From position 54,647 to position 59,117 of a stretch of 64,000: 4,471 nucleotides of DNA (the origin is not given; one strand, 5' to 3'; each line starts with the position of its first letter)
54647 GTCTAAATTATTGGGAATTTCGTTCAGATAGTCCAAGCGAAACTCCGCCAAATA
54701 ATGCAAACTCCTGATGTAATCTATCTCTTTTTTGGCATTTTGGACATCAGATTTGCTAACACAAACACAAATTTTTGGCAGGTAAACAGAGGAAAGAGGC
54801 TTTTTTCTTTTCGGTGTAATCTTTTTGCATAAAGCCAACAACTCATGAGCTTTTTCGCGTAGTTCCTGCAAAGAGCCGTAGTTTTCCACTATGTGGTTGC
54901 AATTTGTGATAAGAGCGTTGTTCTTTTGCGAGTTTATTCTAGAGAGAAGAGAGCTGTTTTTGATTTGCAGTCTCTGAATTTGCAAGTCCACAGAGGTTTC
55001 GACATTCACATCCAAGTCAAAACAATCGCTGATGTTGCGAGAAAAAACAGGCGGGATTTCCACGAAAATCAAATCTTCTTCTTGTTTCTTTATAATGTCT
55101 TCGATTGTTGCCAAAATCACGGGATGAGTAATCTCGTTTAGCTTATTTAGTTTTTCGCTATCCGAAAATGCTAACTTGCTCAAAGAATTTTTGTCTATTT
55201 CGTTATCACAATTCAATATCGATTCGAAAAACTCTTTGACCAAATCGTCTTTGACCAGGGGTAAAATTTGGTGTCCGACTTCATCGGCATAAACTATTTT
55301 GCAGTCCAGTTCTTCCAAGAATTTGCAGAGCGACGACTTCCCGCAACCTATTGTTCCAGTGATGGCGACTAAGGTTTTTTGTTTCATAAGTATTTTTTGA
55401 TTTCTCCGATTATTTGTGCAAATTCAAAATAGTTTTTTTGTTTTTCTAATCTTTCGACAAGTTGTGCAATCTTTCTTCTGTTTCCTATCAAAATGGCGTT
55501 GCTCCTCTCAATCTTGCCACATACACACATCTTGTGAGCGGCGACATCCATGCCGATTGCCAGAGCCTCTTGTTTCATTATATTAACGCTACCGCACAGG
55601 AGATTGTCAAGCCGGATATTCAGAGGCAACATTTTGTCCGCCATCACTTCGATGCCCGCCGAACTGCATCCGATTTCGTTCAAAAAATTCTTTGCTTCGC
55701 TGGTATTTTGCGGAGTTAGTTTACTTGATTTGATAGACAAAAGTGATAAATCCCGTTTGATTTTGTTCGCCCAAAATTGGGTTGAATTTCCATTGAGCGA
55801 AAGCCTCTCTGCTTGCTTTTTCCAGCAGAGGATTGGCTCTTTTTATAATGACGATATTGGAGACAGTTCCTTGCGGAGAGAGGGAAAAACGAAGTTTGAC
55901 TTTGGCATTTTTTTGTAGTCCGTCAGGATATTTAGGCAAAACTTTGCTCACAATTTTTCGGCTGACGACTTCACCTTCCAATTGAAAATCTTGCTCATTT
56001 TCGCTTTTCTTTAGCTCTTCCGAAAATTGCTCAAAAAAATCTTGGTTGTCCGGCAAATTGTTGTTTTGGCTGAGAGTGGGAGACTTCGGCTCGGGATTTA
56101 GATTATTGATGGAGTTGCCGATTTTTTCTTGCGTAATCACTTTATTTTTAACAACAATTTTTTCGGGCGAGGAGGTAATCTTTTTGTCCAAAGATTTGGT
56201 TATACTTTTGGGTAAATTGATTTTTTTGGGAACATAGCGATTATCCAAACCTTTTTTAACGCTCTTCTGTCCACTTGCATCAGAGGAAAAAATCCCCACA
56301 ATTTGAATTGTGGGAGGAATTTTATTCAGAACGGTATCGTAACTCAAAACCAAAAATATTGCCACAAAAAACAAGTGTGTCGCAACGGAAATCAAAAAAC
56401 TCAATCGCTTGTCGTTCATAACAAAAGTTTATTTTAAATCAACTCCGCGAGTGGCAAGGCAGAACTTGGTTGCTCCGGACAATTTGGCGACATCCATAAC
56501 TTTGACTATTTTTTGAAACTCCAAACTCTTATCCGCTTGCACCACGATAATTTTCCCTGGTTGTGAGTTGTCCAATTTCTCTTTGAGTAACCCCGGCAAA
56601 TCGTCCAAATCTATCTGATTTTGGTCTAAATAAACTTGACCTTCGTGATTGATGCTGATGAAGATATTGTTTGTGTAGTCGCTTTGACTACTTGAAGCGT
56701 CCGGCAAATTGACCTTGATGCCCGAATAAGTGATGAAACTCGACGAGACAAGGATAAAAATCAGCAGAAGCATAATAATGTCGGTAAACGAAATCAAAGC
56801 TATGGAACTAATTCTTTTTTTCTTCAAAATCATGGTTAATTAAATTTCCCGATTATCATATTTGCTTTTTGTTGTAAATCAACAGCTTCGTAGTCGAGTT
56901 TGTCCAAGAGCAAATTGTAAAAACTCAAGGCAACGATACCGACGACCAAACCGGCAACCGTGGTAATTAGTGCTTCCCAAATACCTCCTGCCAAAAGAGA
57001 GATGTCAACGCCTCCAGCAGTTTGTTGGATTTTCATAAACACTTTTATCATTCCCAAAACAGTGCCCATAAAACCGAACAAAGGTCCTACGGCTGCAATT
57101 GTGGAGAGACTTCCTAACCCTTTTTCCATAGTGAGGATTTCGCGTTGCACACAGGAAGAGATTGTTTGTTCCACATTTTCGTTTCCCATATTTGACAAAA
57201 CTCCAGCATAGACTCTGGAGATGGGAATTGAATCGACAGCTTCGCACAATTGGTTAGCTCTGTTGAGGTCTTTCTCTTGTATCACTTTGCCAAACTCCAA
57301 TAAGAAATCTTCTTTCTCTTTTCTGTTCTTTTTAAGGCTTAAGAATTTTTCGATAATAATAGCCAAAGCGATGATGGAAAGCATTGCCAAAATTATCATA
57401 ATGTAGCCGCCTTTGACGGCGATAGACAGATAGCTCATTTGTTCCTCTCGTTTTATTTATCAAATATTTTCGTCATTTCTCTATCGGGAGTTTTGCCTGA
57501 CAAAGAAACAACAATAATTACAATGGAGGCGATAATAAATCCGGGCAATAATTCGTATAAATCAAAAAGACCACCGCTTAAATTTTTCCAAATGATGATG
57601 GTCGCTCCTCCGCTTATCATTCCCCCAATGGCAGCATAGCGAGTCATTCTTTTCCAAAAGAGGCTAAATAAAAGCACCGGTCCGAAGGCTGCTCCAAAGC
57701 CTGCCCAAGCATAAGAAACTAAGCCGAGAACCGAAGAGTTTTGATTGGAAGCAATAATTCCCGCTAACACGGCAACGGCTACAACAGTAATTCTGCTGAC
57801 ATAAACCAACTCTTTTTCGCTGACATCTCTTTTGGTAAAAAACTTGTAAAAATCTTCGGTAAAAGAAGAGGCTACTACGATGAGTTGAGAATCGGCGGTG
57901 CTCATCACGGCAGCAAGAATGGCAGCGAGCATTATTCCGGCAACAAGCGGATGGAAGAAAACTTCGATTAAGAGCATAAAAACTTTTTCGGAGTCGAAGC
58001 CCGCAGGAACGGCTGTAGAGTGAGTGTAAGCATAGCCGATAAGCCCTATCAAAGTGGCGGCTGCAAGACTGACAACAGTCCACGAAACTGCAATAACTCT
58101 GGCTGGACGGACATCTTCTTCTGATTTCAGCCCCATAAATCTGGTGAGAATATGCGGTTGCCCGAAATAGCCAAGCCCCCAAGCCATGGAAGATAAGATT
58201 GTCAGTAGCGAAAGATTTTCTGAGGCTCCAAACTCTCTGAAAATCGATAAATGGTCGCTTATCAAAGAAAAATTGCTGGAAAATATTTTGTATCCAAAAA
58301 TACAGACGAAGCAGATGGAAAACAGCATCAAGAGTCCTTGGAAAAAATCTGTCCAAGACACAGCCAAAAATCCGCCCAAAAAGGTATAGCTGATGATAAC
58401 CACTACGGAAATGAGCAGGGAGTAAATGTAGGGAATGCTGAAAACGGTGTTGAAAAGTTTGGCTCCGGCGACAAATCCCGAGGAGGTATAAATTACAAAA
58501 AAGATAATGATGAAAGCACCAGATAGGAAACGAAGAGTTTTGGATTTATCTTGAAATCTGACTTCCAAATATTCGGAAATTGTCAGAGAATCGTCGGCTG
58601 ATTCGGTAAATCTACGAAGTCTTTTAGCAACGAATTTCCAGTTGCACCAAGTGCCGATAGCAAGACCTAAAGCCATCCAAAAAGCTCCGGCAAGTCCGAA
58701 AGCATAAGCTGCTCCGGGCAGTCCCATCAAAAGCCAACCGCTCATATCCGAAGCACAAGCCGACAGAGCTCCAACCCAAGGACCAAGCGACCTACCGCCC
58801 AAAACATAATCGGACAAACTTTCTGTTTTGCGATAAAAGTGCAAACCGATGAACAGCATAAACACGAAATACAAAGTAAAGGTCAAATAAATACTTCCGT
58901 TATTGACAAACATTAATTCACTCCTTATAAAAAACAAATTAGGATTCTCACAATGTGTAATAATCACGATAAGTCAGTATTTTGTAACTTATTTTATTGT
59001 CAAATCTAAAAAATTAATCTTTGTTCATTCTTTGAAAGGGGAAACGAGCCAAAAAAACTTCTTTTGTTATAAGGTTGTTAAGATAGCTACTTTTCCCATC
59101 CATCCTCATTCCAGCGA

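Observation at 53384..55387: Unusual tri-domain fusion of dephospho-CoA kinase with dehydroquinate dehydratase and shikimate dehydrogenase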

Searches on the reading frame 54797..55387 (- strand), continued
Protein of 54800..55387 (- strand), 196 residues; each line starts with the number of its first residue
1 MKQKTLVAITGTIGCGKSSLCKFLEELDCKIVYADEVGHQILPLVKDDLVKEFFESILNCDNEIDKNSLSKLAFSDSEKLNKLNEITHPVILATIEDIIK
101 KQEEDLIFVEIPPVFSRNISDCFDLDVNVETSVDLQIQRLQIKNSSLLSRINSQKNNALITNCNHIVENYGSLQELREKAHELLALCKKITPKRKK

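Call 70: fold_search(model_id=the predicted structure, library=pdb)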
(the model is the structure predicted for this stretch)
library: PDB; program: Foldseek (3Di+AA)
matches with E <= 10: 1187; with E <= 0.001: 223
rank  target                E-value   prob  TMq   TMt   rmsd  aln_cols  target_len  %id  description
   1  1uf9_A                7.8e-14  1.00  0.76  0.79   3.5       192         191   24  Crystal structure of TT1252 from Thermus thermophilus (released 2003-11-28)
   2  2grj_A                1.8e-12  1.00  0.80  0.88   2.3       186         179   27  Crystal structure of Dephospho-CoA kinase (EC 2.7.1.24) (Dephosphocoenzyme A kinase) (tm1387) from THERMOTOGA MARITIMA (released 2006-05-23)
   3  9dug                  6.6e-12  1.00  0.78  0.74   3.2       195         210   20  Crystal Structure of Dephospho-CoA kinase from Klebsiella aerogenes (Sulfate bound) (released 2024-10-16)
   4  2if2_A                8.0e-12  1.00  0.76  0.78   3.3       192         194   26  Crystal Structure of the Putative Dephospho-CoA Kinase from Aquifex aeolicus, Northeast Structural Genomics Target QR7 (released 2006-10-03)
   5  1t3h_A                1.2e-11  1.00  0.76  0.73   4.3       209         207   19  X-ray Structure of Dephospho-CoA Kinase from E. coli Norteast Structural Genomics Consortium Target ER57 (released 2004-05-11)
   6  4i1u_B                1.5e-11  1.00  0.81  0.79   3.0       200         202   23  Apo crystal structure of a dephospho-CoA kinase from Burkholderia vietnamiensis (released 2013-01-09)
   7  4ttp                  2.0e-11  1.00  0.81  0.80   2.5       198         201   22  Crystal structure of Legionella pneumophila dephospho-CoA kinase in apo-form (released 2014-12-10)
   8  1n3b_B                2.1e-11  1.00  0.75  0.72   4.5       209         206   19  Crystal Structure of Dephosphocoenzyme A kinase from Escherichia coli (released 2003-01-28)
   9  4i1v_A                2.6e-11  1.00  0.80  0.76   3.2       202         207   22  Crystal structure of a dephospho-CoA kinase from Burkholderia vietnamiensis bound to ADP (released 2013-01-09)
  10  9bkz_B                2.7e-11  1.00  0.63  0.63   5.0       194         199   20  Crystal Structure of Dephospho-CoA kinase from Klebsiella aerogenes (CoA and ADP bound) (released 2024-05-08)
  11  6ari_A                3.1e-11  1.00  0.74  0.73   4.0       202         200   19  Crystal structure of a dephospho-CoA kinase from Escherichia coli in complex with inhibitor CM078 (released 2018-08-22)
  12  6ari_B                4.5e-11  1.00  0.75  0.73   3.7       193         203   19  Crystal structure of a dephospho-CoA kinase from Escherichia coli in complex with inhibitor CM078 (released 2018-08-22)
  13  4i1u_A                4.8e-11  1.00  0.80  0.77   3.1       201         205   22  Apo crystal structure of a dephospho-CoA kinase from Burkholderia vietnamiensis (released 2013-01-09)
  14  6n39                  1.1e-10  1.00  0.64  0.35   4.7       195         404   23  Crystal structure of an dephospho-CoA kinase CoaE from Mycobacterium paratuberculosis (released 2018-11-21)
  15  1jjv                  1.4e-10  1.00  0.76  0.77   3.0       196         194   21  DEPHOSPHO-COA KINASE IN COMPLEX WITH ATP (released 2002-05-01)
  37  4y0a                  7.4e-06  1.00  0.48  0.51   7.1       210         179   16  Shikimate kinase from Acinetobacter baumannii in complex with shikimate (released 2015-08-12)
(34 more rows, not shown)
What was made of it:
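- On Shikimate kinase AroK/AroL (PF01202 SKI): The first shikimate kinase (4y0a) is at rank 37, with E 7.4e-06 and TM 0.48-0.51 (call 70).
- Structures of shikimate kinase rank 37th or lower at TM ~0.5 (call 70).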

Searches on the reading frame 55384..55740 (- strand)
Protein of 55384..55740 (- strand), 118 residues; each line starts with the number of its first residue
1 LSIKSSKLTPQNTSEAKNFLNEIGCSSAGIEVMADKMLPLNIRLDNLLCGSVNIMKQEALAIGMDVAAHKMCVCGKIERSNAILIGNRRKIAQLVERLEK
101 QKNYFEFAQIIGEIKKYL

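Call 3: search_protein_families(library=pfam, proteins=[window:55384-55740:-], max_evalue=0.01)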
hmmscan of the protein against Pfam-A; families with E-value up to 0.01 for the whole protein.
window:55384-55740:- (118 aa): 0 families

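Call 4: search_protein_families(library=ncbifam, proteins=[window:55384-55740:-], max_evalue=0.01)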
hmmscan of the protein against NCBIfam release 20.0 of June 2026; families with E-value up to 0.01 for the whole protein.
window:55384-55740:- (118 aa): 0 families

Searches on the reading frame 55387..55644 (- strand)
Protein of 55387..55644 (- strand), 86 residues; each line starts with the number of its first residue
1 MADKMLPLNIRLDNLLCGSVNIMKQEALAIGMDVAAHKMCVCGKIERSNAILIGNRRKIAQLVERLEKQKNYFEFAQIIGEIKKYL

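Call 47: search_solved_structures(query=window:55387-55644:-, max_evalue=10, show_alignments=2)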
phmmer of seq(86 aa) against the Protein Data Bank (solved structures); distinct sequences matched with E-value up to 10: 1.
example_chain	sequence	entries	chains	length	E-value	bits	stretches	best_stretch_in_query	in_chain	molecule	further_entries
9e5c_7g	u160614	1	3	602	1.6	12.6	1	37-74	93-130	Dynein, putative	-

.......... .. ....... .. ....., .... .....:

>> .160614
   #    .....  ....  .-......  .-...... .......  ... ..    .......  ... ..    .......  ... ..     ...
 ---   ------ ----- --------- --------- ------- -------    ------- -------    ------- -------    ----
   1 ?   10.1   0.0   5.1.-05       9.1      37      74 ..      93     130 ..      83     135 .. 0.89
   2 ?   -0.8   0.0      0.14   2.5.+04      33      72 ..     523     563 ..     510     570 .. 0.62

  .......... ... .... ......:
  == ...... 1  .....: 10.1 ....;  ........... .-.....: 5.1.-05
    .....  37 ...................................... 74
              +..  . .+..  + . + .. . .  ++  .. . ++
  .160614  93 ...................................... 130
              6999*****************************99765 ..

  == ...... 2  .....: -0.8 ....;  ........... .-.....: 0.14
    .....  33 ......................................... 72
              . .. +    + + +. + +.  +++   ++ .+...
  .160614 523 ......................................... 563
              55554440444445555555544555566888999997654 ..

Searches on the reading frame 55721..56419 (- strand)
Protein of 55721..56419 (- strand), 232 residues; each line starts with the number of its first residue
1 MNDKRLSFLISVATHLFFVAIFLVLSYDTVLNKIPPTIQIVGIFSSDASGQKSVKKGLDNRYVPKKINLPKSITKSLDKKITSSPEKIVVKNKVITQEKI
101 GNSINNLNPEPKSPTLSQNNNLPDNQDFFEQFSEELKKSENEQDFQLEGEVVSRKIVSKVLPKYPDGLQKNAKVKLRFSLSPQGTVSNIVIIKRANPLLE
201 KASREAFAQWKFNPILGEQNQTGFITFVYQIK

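Call 3: search_protein_families(library=pfam, proteins=[window:55721-56419:-], max_evalue=0.01)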
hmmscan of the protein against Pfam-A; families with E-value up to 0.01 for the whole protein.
window:55721-56419:- (232 aa): 1 family
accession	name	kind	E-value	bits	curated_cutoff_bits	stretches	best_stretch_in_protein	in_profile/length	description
PF03544.19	TonB_C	-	5.9e-09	36.7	24.6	1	169-222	13-68/79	Gram-negative bacterial TonB protein C-terminal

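Call 36: search_protein_families(library=ncbifam, proteins=[window:55721-56419:-], max_evalue=0.00001)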
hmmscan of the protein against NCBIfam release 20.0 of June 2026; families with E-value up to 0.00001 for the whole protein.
window:55721-56419:- (232 aa): 2 families
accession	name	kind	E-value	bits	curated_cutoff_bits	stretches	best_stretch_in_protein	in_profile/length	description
NF008082.0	PRK10819.1-3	equivalog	6.9e-08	32.6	265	1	6-215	14-223/242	TonB system transport protein TonB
TIGR01352.1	tonB_Cterm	subfamily_domain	8e-08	32.5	27.1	1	162-231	1-75/76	TonB family protein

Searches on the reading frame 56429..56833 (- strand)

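Call 3: search_protein_families(library=pfam, proteins=[window:56429-56833:-], max_evalue=0.01)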
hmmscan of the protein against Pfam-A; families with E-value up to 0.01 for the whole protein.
window:56429-56833:- (134 aa): 1 family
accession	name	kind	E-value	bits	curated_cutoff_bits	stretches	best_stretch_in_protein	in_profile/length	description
PF02472.21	ExbD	-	8.3e-27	94.2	25.4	1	5-129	2-126/128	Biopolymer transport protein ExbD/TolR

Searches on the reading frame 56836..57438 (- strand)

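Call 3: search_protein_families(library=pfam, proteins=[window:56836-57438:-], max_evalue=0.01)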
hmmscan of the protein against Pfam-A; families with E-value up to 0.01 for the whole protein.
window:56836-57438:- (200 aa): 1 family
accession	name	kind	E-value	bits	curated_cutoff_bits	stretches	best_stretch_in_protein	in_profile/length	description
PF01618.21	MotA_ExbB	-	5.7e-28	97.7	22.9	1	83-188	21-125/127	MotA/TolQ/ExbB proton channel family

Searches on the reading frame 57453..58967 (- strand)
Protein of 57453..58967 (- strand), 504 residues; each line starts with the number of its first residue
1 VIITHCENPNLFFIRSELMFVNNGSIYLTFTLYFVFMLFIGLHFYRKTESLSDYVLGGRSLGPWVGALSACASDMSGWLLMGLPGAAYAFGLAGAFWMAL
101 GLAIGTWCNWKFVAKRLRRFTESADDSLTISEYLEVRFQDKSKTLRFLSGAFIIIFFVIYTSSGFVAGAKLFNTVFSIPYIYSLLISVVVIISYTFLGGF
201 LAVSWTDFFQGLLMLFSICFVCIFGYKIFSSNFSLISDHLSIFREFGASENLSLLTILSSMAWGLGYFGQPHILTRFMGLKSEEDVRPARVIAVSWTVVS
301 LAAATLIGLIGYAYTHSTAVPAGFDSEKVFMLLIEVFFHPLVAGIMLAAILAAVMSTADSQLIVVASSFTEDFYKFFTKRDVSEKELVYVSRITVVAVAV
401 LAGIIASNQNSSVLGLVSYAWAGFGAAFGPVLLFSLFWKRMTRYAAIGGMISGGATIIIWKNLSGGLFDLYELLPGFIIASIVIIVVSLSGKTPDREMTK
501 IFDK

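Call 28: search_protein_families(library=pfam, proteins=[window:57453-58967:-], max_evalue=0.001)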
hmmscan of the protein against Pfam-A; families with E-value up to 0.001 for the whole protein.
window:57453-58967:- (504 aa): 1 family
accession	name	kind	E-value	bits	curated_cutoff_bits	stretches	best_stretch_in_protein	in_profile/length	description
PF00474.23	SSF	-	6.6e-95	318.8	22.8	1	54-453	1-406/406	Sodium:solute symporter family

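Call 36: search_protein_families(library=ncbifam, proteins=[window:57453-58967:-], max_evalue=0.00001)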
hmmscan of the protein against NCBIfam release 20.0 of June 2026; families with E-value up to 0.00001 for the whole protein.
window:57453-58967:- (504 aa): 11 families
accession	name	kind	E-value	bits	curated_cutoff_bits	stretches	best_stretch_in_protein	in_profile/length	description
TIGR02121.1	Na_Pro_sym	equivalog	4.4e-189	629.2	515.5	1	26-504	3-482/488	sodium/proline symporter PutP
NF011948.0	PRK15419.1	equivalog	2.3e-146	488.6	955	1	26-503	7-485/502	sodium/proline symporter PutP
TIGR00813.1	sss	superfamily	7.5e-91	305.2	184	1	54-453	1-411/411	sodium/solute symporter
TIGR02119.1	panF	equivalog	2.2e-54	185.3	328.05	1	28-492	5-469/471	sodium/pantothenate symporter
TIGR03648.1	Na_symport_lg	subfamily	8.7e-35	120.2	320.75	2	341-458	361-478/547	VC_2705 family sodium/solute symporter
NF007790.0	PRK10484.1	equivalog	4.4e-24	85.2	401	1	28-489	7-481/527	solute:sodium symporter family transporter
NF058657.1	MncbAcdTpMctC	equivalog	7.8e-22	77.4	670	1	29-460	11-452/527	monocarboxylic acid transporter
NF006903.2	PRK09395.1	subfamily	6.9e-21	74.2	750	1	28-459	39-477/552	cation/acetate symporter ActP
NF009135.0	PRK12488.1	subfamily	6.4e-20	71.2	850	1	28-459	36-474/549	cation/acetate symporter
TIGR02711.1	symport_actP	equivalog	1.7e-19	70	1099.25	1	27-459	35-474/549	cation/acetate symporter ActP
NF046076.1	monocarbox_MctP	equivalog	3.2e-11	42.6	625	1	27-455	5-432/481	monocarboxylate uptake permease MctP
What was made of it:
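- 55721..58967 (-): Upstream co-directional genes: putP (57453-58967), exbB (56836-57438), exbD (56429-56833), tonB (55721-56419). TIGR02121 PutP 629 bits against a cut-off of 515.5, and not PanF (call 36).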
